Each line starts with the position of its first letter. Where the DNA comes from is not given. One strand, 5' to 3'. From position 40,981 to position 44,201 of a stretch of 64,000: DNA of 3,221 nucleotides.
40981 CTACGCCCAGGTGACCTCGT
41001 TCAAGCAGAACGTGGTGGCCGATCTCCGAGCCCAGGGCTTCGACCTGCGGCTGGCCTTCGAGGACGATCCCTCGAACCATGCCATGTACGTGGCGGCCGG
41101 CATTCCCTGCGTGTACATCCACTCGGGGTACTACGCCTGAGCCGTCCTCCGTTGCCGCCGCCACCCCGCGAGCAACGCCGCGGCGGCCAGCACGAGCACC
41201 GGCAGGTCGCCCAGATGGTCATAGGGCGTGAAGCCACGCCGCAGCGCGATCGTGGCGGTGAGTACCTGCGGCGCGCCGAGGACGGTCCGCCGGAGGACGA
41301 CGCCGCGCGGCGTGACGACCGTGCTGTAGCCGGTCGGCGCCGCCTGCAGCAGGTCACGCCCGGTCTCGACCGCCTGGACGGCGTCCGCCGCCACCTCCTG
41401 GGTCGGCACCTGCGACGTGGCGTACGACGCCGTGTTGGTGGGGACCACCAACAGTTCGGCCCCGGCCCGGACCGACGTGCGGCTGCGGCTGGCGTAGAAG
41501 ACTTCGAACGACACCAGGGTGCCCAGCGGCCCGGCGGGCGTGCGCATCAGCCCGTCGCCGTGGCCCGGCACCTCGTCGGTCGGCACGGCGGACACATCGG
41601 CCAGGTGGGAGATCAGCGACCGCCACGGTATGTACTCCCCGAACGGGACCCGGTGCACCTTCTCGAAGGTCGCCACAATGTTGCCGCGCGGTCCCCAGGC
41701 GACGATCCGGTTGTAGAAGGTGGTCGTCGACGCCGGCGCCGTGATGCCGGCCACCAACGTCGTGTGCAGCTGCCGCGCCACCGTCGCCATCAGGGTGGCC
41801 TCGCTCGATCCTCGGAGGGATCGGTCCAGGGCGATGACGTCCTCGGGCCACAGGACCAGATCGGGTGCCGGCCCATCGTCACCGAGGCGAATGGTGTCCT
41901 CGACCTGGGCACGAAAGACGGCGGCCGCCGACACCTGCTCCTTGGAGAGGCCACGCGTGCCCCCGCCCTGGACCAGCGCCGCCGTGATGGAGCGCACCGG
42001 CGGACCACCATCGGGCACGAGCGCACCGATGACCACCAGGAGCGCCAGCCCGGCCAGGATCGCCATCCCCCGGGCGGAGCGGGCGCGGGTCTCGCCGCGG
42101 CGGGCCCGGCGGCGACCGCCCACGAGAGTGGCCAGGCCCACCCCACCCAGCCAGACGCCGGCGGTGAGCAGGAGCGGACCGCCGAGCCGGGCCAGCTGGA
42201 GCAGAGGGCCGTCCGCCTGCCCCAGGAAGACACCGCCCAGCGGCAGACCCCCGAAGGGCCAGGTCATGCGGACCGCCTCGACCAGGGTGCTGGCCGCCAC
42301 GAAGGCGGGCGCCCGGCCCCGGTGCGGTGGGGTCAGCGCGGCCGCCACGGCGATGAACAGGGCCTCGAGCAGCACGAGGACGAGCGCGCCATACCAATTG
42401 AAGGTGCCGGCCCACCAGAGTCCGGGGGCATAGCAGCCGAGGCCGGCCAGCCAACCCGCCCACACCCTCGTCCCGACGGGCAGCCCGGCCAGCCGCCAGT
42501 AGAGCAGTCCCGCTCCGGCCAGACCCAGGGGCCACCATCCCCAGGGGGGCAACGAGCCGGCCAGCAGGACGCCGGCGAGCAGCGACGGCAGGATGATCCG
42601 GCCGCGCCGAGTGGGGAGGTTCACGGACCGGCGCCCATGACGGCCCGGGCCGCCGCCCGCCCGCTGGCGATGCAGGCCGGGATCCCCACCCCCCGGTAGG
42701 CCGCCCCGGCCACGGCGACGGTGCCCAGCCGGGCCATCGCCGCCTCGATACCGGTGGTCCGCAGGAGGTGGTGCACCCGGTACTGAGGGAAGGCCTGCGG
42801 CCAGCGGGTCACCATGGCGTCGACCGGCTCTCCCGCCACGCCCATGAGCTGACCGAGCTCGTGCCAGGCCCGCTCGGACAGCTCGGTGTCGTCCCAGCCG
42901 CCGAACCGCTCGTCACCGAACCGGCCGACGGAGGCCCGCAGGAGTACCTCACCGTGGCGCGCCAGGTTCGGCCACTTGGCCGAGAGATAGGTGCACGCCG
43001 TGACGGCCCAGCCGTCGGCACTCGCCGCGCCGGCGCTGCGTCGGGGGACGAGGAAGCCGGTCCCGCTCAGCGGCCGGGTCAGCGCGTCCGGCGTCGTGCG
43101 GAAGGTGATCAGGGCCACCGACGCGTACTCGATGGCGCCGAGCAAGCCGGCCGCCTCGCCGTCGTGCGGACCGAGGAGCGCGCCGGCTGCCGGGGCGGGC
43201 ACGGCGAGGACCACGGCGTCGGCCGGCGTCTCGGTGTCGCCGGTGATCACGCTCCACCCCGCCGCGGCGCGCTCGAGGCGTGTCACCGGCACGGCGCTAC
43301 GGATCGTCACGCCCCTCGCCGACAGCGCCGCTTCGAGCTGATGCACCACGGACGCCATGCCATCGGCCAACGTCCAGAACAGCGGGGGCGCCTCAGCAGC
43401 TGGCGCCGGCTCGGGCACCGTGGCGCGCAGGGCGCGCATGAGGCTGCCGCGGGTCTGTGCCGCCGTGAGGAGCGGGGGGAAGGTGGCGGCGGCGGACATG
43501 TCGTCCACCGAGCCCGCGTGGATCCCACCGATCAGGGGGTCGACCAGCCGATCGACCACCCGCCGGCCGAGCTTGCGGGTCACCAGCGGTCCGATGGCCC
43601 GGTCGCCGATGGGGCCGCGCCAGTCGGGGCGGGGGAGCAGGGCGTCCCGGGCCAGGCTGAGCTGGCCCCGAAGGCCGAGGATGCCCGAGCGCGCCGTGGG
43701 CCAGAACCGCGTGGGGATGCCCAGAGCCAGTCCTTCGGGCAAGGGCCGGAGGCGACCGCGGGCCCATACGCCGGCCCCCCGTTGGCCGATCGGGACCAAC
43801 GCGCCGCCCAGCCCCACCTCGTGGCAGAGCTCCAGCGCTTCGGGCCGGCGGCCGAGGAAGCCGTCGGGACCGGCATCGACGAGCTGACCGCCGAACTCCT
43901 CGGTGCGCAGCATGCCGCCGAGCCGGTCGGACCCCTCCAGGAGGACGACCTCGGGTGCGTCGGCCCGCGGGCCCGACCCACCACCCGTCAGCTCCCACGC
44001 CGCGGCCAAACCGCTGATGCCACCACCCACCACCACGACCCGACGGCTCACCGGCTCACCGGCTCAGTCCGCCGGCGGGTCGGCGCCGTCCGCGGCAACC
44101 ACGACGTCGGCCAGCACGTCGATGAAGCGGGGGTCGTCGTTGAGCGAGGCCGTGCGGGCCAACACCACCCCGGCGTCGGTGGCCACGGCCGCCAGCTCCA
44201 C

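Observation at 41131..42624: Lnt homologue with no cysteine in its CN-hydrolase domain: catalytic triad reads Glu-Lys-Ser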

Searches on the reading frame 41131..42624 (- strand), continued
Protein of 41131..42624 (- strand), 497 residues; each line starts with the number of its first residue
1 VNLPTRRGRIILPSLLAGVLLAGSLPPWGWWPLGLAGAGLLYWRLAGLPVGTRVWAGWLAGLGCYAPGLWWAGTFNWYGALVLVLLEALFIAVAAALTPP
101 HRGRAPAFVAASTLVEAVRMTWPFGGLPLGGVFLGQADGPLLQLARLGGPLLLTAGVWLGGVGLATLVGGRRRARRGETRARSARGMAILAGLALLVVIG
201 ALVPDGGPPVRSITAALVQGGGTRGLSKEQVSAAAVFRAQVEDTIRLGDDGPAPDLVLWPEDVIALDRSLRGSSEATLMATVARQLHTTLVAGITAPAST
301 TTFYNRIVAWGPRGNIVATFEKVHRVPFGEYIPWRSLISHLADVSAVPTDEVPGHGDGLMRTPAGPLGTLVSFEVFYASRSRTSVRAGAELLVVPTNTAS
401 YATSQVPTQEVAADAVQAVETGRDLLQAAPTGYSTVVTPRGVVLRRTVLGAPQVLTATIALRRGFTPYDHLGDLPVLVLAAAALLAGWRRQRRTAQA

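Call 23: find_related_loci(query=A1, collection=genome_contigs, flank=8000)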
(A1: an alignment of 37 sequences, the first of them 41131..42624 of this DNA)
Query A1 (497 aa) in genome_contigs; peptide patterns used: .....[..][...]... (x = any residue, [..] = any of these).
600 stretches matched a pattern (row limit reached: there are more); 593 encode a relative of the query (tblastn E <= 1e-3); the best 80 are kept; 80 distinct loci.
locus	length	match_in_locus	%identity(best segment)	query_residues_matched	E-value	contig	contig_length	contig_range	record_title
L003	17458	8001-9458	70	8-493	0e+0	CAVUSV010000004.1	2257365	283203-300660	MAG: uncultured Acidimicrobiaceae bacterium isolate MFD00964.bin.2.173 genome assembly, contig: contig_4768, whole genom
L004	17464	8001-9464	71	6-493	0e+0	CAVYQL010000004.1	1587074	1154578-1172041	MAG: uncultured Acidimicrobiaceae bacterium isolate MFD06092.bin.1.49 genome assembly, contig: contig_70622, whole genom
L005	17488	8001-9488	67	1-496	0e+0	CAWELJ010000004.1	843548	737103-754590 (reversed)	MAG: uncultured Acidimicrobiaceae bacterium isolate MFD05705.bin.2.72 genome assembly, contig: contig_26768, whole genom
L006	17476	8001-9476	67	6-497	0e+0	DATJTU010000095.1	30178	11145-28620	MAG TPA_asm: Acidimicrobiales bacterium isolate SMAG_U15028 k141_1891444, whole genome shotgun sequence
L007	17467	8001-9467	67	6-493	0e+0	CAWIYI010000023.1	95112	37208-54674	MAG: uncultured Acidimicrobiaceae bacterium isolate MFD05841.bin.3.176 genome assembly, contig: contig_46514, whole geno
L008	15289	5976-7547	56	6-494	7e-158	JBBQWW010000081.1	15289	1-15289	MAG: Acidimicrobiales bacterium isolate Co_metawrap_2080 Cmw_2080_k141_17665201_length_15289_cov_10.0000, whole genome s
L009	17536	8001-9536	55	6-488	2e-155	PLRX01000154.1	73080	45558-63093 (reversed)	MAG: Acidimicrobiaceae bacterium isolate bog_763 73.20120700_S1D.86_contig_24710, whole genome shotgun sequence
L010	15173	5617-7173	55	6-485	1e-154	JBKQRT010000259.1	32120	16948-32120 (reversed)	MAG: Acidimicrobiales bacterium isolate MGr3G3H3I__bin_155 MGr3G3H3I_000000189928, whole genome shotgun sequence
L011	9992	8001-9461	56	5-473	3e-154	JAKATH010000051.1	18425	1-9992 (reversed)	MAG: Actinomycetes bacterium isolate YP2.bin47 NODE_2490_length_18425_cov_8.768335, whole genome shotgun sequence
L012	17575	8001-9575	55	6-488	9e-150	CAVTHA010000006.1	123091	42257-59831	MAG: uncultured Acidimicrobiales bacterium isolate MFD06092.bin.2.54 genome assembly, contig: contig_54025, whole genome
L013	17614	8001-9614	46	9-476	2e-124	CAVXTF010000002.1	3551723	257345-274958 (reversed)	MAG: uncultured Acidimicrobiales bacterium isolate MFD05512.bin.2.148 genome assembly, contig: contig_5129, whole genome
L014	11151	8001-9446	56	6-476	4e-152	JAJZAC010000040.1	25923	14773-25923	MAG: Actinomycetes bacterium isolate FK5.bin72 NODE_2182_length_25923_cov_1.757288, whole genome shotgun sequence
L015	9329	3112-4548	46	16-494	9e-111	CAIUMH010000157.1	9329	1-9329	MAG: uncultured actinobacterium isolate Umea3p2_bin-1274 genome assembly, contig: bin-1274:157/157, whole genome shotgun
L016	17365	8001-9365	47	26-492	1e-108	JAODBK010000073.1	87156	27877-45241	MAG: Acidimicrobiales bacterium isolate RYN_50 scaffold_2540565, whole genome shotgun sequence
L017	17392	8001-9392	45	14-492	4e-104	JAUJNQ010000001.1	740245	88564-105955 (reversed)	MAG: Acidimicrobiales bacterium isolate YX2bin35 opera_contig_16, whole genome shotgun sequence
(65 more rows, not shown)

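Call 25: find_encoding_contigs(protein=P0276, flank=10000, max_places=2)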
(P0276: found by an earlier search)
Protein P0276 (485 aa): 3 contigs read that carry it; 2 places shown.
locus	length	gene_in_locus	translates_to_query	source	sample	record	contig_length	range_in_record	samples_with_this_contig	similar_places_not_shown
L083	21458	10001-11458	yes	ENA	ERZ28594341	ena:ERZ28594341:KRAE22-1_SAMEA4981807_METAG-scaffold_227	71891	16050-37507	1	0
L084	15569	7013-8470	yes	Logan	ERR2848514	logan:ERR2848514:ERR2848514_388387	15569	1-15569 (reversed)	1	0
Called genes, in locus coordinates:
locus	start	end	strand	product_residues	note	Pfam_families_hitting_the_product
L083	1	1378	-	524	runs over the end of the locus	PF00033:Cytochrome_B, PF13631:Cytochrom_B_N_2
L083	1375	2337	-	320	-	PF19297:QcrA_N, PF00355:Rieske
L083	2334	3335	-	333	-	PF00034:Cytochrom_C (weak), PF13442:Cytochrome_CBB3 (weak), PF00034:Cytochrom_C, PF13442:Cytochrome_CBB3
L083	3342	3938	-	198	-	PF00510:COX3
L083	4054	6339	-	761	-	PF00580:UvrD-helicase (weak), PF13245:AAA_19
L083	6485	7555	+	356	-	PF01208:URO-D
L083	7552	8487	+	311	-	PF00762:Ferrochelatase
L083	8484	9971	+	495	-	PF01593:Amino_oxidase, PF13450:NAD_binding_8, PF13454:NAD_binding_9 (faint)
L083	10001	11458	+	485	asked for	PF20154:LNT_N, PF00795:CN_hydrolase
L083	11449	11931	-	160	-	PF03767:Acid_phosphat_B, PF24694:LNS2_PITM1-3 (faint), PF25109:HAD_PNKP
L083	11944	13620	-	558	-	PF00361:Proton_antipo_M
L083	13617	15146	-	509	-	PF00361:Proton_antipo_M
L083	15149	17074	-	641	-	PF00662:Proton_antipo_N, PF00361:Proton_antipo_M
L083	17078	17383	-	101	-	PF00420:Oxidored_q2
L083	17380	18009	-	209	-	PF00499:Oxidored_q3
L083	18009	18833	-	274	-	PF13183:Fer4_8 (faint), PF13534:Fer4_17 (faint), PF13746:Fer4_18 (faint), PF13237:Fer4_10, PF12838:Fer4_7, PF13187:Fer4_9 (weak), PF00037:Fer4, PF13484:Fer4_16 (weak), +4 more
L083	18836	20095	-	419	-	PF00146:NADHdh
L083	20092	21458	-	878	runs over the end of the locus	PF00111:Fer2 (weak), PF13510:Fer2_4, PF10588:NADH-G_4Fe-4S_3, PF22117:Fer4_Nqo3, PF04879:Molybdop_Fe4S4, PF00384:Molybdopterin, PF01568:Molydop_binding (weak)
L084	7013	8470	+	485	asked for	PF20154:LNT_N, PF00795:CN_hydrolase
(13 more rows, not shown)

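Call 26: find_encoding_contigs(protein=P0271, flank=10000, max_places=2)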
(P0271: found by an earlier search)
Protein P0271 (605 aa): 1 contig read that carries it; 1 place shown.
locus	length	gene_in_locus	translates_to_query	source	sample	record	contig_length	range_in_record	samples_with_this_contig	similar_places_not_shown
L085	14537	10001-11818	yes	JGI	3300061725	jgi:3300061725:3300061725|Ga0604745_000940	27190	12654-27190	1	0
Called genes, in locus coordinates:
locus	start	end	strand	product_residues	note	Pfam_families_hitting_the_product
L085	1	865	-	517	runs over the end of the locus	PF00033:Cytochrome_B, PF13631:Cytochrom_B_N_2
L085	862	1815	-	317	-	PF19297:QcrA_N, PF00355:Rieske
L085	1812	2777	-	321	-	PF14495:Cytochrom_C550 (faint), PF13442:Cytochrome_CBB3, PF00034:Cytochrom_C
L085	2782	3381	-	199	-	PF00510:COX3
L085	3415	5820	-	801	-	PF02562:PhoH (faint), PF00580:UvrD-helicase (faint), PF13245:AAA_19 (faint), PF13361:UvrD_C (faint), PF13538:UvrD_C_2 (weak)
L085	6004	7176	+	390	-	PF01208:URO-D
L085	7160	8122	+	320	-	PF00762:Ferrochelatase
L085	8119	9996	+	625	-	PF01266:DAO (weak), PF01593:Amino_oxidase, PF13450:NAD_binding_8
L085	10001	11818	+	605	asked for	PF20154:LNT_N, PF00795:CN_hydrolase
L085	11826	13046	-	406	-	PF02277:DBI_PRT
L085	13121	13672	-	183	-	PF04138:GtrA_DPMS_TM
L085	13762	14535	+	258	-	?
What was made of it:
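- L083 and L085 sit in the identical hemE-hemH-hemY-lnt slot beside ctaE/qcrCAB (calls 25, 26).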

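Call 43: predict_structure(alignment_id=A1)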
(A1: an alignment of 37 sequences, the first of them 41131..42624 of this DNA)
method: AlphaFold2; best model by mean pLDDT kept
length: 497 residues; sequences in the alignment: 37
mean_pLDDT: 94.1   pTM: 0.94
mean pLDDT of the five models: 94.1, 93.6, 93.4, 92.8, 91.9
residues with pLDDT >= 90: 419; 70-90: 68; 50-70: 7; < 50: 3
segments of 3 or more residues with pLDDT < 50: 1-3
pLDDT, mean of each block of 10 residues (from residue 1): 70 98 97 98 97 98 97 87 95 98 97 97 89 98 98 99 94 78 95 98 96 96 73 85 94 96 93 96 98 96 97 98 89 89 87 96 98 96 98 92 93 98 97 97 96 96 98 98 97 86
secondary structure, 60 per line:
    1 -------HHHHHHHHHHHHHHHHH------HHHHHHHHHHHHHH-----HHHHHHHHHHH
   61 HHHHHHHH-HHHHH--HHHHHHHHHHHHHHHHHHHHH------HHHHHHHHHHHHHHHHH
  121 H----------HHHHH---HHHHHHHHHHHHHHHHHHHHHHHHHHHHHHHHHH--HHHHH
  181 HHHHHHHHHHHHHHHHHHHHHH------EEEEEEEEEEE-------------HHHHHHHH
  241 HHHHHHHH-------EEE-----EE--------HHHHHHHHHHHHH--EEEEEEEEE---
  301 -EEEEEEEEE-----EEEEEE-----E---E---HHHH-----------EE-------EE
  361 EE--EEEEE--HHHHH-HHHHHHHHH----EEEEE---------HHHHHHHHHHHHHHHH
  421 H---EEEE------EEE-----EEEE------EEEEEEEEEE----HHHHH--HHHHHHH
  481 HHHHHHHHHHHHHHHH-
elements in order: H8-24 H31-44 H50-68 H70-74 H77-97 H104-121 H132-136 H140-173 H176-202 E209-219 H233-248 E256-258 H274-286 E289-297 E302-310 E316-321 H335-338 E359-362 E365-369 H372-376 H378-386 E391-395 H405-421 E425-428 E435-437 E443-446 E453-462 H467-471 H474-496
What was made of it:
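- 41509..41511 (-): Codon TCG for Ser372, at the position of the catalytic Cys (E. coli C387). In the model it lies at the strand(365-369)-helix(372-376) elbow (call 43).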

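Call 46: fold_search(model_id=the predicted structure, library=pdb)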
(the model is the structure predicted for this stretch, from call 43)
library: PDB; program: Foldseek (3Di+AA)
matches with E <= 10: 469; with E <= 0.001: 188
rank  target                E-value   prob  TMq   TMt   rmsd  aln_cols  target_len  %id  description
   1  5n6m                  7.6e-27  1.00  0.80  0.81   4.0       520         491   25  Structure of the membrane integral lipoprotein N-acyltransferase Lnt from P. aeruginosa (released 2017-07-12)
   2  8aq2                  8.7e-27  1.00  0.83  0.80   3.6       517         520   24  In meso structure of the membrane integral lipoprotein N-acyltransferase Lnt from P. aeruginosa covalently linked with T (released 2023-07-12)
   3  8aq4                  1.1e-24  1.00  0.80  0.78   4.2       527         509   21  In surfo structure of the membrane integral lipoprotein N-acyltransferase Lnt from E. coli in complex with TITC and lyso (released 2023-07-12)
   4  7aci                  1.2e-24  1.00  0.79  0.78   4.5       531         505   21  In meso structure of apolipoprotein N-acyltransferase, Lnt, from Escherichia coli in 9.8 monoacylglycerol (released 2020-12-16)
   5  8b0p_A                1.9e-24  1.00  0.80  0.79   4.2       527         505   21  Cryo-EM structure of apolipoprotein N-acyltransferase Lnt from E. coli in complex with Pam3 (released 2023-07-12)
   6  8rqr                  4.1e-24  1.00  0.78  0.76   4.5       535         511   21  In meso structure of apolipoprotein N-acyltransferase, Lnt, from Escherichia coli in 7.10 monoacylglycerol (released 2024-04-03)
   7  5n6h_A                6.0e-24  1.00  0.79  0.78   4.4       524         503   21  Structure of the membrane integral lipoprotein N-acyltransferase Lnt from E. coli (released 2017-07-12)
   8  8aq3                  6.3e-24  1.00  0.79  0.77   4.3       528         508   21  In surfo structure of the membrane integral lipoprotein N-acyltransferase Lnt from E. coli in complex with PE (released 2023-07-12)
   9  8q2p                  7.6e-24  1.00  0.79  0.78   4.4       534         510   20  Structure of the membrane integral lipoprotein N-acyltransferase Lnt from E. coli by using Se-MAG for the the lipid cubi (released 2024-05-15)
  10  8b0o                  7.9e-24  1.00  0.82  0.81   3.7       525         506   22  Cryo-EM structure apolipoprotein N-acyltransferase Lnt from E.coli in complex with FP3 (released 2023-07-12)
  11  8b0l                  1.1e-23  1.00  0.82  0.80   3.9       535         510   21  Cryo-EM structure of apolipoprotein N-acyltransferase Lnt from E. coli in complex with PE (released 2023-07-12)
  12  5xhq_B                2.3e-23  1.00  0.78  0.79   4.4       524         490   19  Apolipoprotein N-acyl Transferase (released 2017-07-26)
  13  5xhq_A                2.5e-23  1.00  0.79  0.80   4.4       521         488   20  Apolipoprotein N-acyl Transferase (released 2017-07-26)
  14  5vrg                  2.5e-23  1.00  0.77  0.78   4.2       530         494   21  Structural insights into lipoprotein N-acylation by Escherichia coli apolipoprotein N-acyltransferase (released 2017-07-12)
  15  6nwr_A                3.3e-23  1.00  0.79  0.81   3.7       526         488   21  Thioester acyl-intermediate of Apolipoprotein N-acyltransferase (Lnt) (released 2020-01-29)
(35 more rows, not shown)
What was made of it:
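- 41131..42624 (-): Ser-type Lnt-family acyltransferase, 497 aa: N-terminal polytopic LNT_N domain, extracytoplasmic CN-hydrolase (nitrilase-like) domain, C-terminal TM helix. AF2 model pLDDT 94.1; the Foldseek top 24 hits are all Lnt, TM ~0.8 (calls 43, 46).
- On Lnt (apolipoprotein N-acyltransferase; TIGR00546, PF20154+PF00795): Foldseek top 24 hits are Lnt structures, TM 0.77-0.83 (calls 43, 46).
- On Nitrilase (CN-hydrolase) superfamily: The fold is met, as are the positions of Glu and Lys at strand ends and of residue 372 at the strand(365-369)-helix(372-376) elbow (calls 43, 46).
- AF2 model pLDDT 94.1, pTM 0.94; the Foldseek top 24 hits are all Lnt, TM ~0.8 (calls 43, 46).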

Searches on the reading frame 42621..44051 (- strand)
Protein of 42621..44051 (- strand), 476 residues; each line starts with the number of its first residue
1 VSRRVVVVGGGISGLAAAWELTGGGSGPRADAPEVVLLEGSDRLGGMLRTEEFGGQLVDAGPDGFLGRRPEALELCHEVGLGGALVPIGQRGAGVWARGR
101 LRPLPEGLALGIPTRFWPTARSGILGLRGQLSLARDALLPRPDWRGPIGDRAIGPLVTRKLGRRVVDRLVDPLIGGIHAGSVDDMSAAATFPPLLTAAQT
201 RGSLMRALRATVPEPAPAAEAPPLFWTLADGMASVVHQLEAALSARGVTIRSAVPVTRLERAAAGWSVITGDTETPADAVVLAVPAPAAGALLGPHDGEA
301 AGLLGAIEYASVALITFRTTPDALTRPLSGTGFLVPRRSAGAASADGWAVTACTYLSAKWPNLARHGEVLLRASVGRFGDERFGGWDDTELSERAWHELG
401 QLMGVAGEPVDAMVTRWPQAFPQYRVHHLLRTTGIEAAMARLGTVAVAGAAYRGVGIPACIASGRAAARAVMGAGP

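Call 3: search_protein_families(library=pfam, proteins=[window:42621-44051:-], max_evalue=0.01)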
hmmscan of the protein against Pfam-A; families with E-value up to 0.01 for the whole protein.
window:42621-44051:- (476 aa): 6 families
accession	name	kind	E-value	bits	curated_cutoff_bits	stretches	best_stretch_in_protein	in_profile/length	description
PF01593.30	Amino_oxidase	-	3e-48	165.6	19.8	1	12-472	1-443/443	Flavin containing amine oxidoreductase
PF13450.12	NAD_binding_8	-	6.7e-11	42.7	21.9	1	7-78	1-67/68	NAD(P)-binding Rossmann-like domain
PF01266.30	DAO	-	3.9e-08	33.6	27.9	2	4-45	1-35/353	FAD dependent oxidoreductase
PF07992.20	Pyr_redox_2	-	4.4e-05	23.5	26.1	0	3-45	143-178/291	Pyridine nucleotide-disulphide oxidoreductase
PF03486.20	HI0933_like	-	0.0012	18.8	50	0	230-285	106-163/244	HI0933-like protein Rossmann domain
PF13454.12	NAD_binding_9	-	0.0054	17.1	21.8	0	235-284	102-152/155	FAD-NAD(P)-binding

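Call 4: search_protein_families(library=ncbifam, proteins=[window:42621-44051:-], max_evalue=0.01)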
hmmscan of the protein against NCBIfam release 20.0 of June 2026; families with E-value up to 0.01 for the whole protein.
window:42621-44051:- (476 aa): 21 families
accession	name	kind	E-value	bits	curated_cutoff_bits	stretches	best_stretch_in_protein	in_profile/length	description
NF008845.0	PRK11883.1-5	equivalog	1.9e-93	313.3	560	1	2-472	4-462/468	protoporphyrinogen oxidase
NF008841.0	PRK11883.1-1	equivalog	3.5e-88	296.5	517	1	2-473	3-449/453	protoporphyrinogen oxidase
TIGR00562.1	proto_IX_ox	equivalog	1.9e-60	204.8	97.85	1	3-471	3-464/470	protoporphyrinogen oxidase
NF009081.0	PRK12416.1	equivalog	1e-47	163.2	702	1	4-472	3-458/466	protoporphyrinogen oxidase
NF005560.0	PRK07233.1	equivalog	4.3e-17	62.1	252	2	4-188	2-170/435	hypothetical protein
NF008843.0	PRK11883.1-3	equivalog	4.9e-16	58.8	406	2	3-86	2-82/424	protoporphyrinogen oxidase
TIGR03467.1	HpnE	equivalog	1.2e-13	51.2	283.05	2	5-81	1-72/430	hydroxysqualene dehydroxylase HpnE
NF005547.0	PRK07208.1-3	equivalog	5.3e-10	38.6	380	1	3-92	5-87/465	hypothetical protein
NF045637.1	carotdesatCrtDProt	equivalog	3.2e-09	35.9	580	2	5-63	1-52/485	1-hydroxycarotenoid 3,4-desaturase CrtD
NF005548.0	PRK07208.1-4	equivalog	7.1e-09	34.8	389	1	3-82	4-75/488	hypothetical protein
NF005549.0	PRK07208.1-5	equivalog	1.3e-07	30.4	587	1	4-70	6-69/534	hypothetical protein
TIGR02734.1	crtI_fam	subfamily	1.7e-06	27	238.1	1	5-73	1-60/504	phytoene desaturase family protein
NF005546.0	PRK07208.1-2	equivalog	1.2e-05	24.1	418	1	2-71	4-67/527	hypothetical protein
NF005545.0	PRK07208.1-1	equivalog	1.8e-05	23.3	451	1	5-79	10-78/504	hypothetical protein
TIGR00275.1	TIGR00275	subfamily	2.1e-05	23.6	183.8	0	229-291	102-164/401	aminoacetone oxidase family FAD-binding enzyme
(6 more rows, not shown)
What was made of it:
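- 42621..44051 (-): hemY (protoporphyrinogen/coproporphyrinogen oxidase family). Its stop codon overlaps the lnt start (GTGA). Pfam Amino_oxidase and TIGR00562 (calls 3, 4).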
